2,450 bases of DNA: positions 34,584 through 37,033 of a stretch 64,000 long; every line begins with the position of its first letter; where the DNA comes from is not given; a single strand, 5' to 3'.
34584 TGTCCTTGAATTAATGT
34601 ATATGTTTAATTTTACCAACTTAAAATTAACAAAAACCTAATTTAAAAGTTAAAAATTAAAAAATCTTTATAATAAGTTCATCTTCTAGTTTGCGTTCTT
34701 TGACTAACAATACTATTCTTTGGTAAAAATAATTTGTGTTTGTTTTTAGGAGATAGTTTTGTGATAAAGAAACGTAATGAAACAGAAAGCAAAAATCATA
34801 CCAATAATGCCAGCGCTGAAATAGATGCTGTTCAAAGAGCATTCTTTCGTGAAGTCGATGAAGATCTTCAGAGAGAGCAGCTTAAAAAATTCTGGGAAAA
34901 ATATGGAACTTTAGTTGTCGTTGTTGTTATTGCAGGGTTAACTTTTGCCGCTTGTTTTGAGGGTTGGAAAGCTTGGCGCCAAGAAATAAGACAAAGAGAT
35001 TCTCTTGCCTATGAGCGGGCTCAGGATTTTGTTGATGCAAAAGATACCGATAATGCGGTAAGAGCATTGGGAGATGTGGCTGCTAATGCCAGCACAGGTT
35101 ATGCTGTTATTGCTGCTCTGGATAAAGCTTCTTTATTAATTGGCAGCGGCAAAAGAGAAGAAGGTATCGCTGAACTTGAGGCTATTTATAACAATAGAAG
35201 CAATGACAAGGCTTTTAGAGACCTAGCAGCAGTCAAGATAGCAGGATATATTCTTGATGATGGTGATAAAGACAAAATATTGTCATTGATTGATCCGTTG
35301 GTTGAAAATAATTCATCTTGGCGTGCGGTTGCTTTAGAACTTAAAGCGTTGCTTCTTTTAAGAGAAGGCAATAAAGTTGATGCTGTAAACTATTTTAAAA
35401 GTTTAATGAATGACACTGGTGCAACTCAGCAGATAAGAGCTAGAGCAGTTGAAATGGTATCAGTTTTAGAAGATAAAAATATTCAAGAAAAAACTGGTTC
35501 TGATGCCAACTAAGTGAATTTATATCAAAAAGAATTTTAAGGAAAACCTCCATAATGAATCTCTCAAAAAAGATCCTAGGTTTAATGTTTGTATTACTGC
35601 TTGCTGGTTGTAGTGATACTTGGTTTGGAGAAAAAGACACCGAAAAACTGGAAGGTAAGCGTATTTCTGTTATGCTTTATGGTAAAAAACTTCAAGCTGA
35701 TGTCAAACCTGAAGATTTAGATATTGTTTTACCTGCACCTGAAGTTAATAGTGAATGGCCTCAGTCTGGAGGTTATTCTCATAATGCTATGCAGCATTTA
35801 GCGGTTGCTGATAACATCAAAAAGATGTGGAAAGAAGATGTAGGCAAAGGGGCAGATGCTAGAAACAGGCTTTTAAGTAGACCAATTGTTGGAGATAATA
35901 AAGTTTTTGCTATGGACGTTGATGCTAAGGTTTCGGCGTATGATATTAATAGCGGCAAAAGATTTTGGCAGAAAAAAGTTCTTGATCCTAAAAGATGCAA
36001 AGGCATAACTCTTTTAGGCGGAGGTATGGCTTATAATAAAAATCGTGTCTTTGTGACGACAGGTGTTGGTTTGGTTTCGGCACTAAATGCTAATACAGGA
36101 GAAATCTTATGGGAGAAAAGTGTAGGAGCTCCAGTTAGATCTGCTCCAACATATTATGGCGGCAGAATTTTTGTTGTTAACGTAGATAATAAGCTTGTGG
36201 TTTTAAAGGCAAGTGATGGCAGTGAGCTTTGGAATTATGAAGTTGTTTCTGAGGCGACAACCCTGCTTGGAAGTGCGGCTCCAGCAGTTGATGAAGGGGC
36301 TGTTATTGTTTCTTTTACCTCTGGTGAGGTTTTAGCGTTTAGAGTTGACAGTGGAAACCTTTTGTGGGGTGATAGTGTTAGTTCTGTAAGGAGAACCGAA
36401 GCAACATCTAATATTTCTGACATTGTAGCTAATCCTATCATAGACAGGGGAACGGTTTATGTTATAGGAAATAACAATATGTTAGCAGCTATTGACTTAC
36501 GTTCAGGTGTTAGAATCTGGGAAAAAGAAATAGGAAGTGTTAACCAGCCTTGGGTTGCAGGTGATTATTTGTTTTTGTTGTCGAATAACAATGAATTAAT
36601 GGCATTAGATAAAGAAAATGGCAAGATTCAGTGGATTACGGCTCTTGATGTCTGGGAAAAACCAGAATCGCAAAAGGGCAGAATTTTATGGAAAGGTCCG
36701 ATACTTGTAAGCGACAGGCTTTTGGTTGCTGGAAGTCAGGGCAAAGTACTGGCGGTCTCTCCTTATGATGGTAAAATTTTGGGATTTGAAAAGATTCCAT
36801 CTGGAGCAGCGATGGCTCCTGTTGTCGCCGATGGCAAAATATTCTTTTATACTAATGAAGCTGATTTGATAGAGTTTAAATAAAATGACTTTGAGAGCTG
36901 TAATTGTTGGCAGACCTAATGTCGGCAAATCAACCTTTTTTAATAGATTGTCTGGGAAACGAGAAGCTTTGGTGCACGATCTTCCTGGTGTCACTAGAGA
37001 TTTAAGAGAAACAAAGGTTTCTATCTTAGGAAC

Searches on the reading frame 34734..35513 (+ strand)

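Call 8: search_protein_families(library=pfam, proteins=[window:34734-35513:+], max_evalue=0.00001)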
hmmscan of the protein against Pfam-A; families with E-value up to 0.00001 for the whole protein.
window:34734-35513:+ (259 aa): 1 family
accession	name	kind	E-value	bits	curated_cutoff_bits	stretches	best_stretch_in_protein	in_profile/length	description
PF09976.15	TPR_21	-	1.2e-21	77.8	25.5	1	51-236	1-181/193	Tetratricopeptide repeat-like domain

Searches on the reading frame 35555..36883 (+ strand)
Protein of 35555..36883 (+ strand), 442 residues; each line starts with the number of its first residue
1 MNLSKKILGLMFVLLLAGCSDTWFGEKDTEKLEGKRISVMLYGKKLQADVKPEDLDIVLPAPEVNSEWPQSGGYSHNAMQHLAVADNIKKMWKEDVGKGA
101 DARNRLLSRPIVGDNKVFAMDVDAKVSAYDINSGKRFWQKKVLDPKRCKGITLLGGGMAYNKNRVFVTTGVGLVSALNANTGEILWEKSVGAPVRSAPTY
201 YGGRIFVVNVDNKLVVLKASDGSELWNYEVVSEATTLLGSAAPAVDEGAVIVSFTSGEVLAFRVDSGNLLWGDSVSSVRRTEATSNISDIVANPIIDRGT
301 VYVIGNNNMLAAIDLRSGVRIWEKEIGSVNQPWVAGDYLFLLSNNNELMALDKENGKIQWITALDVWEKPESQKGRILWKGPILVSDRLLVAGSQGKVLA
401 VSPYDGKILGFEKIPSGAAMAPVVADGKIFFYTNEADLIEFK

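Call 8: search_protein_families(library=pfam, proteins=[window:35555-36883:+], max_evalue=0.00001)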
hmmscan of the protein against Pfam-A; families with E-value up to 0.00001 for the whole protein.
window:35555-36883:+ (442 aa): 4 families
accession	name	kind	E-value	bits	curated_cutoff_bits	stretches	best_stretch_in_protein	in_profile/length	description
PF13360.13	PQQ_2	-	9.3e-69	232.1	27.6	1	123-362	2-233/233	Outer membrane protein assembly factor BamB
PF13570.13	Beta-prop_ACSF4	-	4.7e-23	82.5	133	2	106-230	93-212/329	Beta-alanine-activating enzyme, beta-propeller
PF01011.28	PQQ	-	9.3e-19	68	26.7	0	87-184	26-136/595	Glucose/ethanol/alcohol dehydrogenase, beta-propeller domain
PF25293.1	Beta-prop_EMC1_N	-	2.5e-12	47.4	34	0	162-282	31-154/219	EMC1 N-terminal beta-propeller domain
